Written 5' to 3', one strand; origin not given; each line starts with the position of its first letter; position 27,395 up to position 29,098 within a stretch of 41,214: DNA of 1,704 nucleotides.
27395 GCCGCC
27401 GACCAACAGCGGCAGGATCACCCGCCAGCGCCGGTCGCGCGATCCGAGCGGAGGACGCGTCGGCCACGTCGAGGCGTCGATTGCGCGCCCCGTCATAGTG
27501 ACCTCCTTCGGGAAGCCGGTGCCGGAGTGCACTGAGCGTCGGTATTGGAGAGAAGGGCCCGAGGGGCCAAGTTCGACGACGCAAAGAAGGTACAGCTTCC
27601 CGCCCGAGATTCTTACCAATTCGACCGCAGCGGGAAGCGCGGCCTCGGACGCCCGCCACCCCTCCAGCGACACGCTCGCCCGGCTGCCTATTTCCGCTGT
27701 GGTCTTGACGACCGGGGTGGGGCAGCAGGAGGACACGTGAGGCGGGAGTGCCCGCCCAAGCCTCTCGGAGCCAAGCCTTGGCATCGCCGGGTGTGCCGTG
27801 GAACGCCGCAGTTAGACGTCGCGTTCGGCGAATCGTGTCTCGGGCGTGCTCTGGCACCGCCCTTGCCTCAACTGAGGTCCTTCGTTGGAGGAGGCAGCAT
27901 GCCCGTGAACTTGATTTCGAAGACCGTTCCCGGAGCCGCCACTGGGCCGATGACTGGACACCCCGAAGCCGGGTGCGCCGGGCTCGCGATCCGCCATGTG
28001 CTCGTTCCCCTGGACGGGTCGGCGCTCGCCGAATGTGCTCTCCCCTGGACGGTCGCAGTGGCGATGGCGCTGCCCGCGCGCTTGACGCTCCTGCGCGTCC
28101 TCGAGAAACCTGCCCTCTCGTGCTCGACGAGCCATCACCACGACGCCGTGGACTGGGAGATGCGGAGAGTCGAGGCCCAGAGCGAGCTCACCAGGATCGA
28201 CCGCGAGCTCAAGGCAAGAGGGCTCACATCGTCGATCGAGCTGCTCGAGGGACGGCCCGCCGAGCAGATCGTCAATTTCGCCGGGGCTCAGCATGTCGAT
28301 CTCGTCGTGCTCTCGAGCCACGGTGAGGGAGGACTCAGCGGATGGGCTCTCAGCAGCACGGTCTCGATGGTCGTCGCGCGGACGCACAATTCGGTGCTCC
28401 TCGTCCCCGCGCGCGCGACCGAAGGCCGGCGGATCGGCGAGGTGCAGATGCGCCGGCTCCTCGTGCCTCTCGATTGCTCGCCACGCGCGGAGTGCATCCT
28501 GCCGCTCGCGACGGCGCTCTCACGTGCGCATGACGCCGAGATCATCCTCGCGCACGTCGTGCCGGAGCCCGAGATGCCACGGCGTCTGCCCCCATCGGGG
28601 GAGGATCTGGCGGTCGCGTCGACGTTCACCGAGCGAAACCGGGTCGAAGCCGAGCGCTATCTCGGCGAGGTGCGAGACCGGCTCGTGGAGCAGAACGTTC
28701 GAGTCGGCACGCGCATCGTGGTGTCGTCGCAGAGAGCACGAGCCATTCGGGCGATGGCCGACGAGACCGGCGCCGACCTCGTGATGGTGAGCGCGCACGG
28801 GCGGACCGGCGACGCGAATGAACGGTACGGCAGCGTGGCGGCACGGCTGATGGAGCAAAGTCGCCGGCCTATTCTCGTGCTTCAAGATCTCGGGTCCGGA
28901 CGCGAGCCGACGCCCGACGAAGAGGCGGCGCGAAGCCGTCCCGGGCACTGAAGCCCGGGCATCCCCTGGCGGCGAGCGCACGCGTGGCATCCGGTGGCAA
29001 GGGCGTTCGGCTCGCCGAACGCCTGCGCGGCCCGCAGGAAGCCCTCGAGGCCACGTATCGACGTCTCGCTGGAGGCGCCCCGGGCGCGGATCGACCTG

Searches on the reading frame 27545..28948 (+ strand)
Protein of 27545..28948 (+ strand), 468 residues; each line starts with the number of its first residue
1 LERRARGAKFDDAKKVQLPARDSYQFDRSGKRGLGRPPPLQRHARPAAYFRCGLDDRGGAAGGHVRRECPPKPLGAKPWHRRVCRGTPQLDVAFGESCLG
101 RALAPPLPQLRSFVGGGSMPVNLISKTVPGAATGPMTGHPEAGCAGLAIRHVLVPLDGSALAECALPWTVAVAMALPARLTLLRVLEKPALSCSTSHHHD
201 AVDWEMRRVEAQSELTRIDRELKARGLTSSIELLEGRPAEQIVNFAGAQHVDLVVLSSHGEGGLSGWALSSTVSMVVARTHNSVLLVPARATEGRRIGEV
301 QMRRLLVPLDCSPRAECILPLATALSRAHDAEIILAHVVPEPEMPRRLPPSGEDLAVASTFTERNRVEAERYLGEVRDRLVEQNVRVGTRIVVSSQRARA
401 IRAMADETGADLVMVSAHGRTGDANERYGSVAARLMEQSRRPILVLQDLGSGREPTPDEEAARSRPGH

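Call 61: search_protein_families(library=pfam, proteins=[window:27545-28948:+], max_evalue=0.001)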
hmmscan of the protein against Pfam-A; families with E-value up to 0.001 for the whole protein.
window:27545-28948:+ (468 aa): 1 family
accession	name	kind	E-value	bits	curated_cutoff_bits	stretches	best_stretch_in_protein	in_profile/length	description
PF00582.32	Usp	-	2.9e-38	132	24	2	149-288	2-141/141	Universal stress protein family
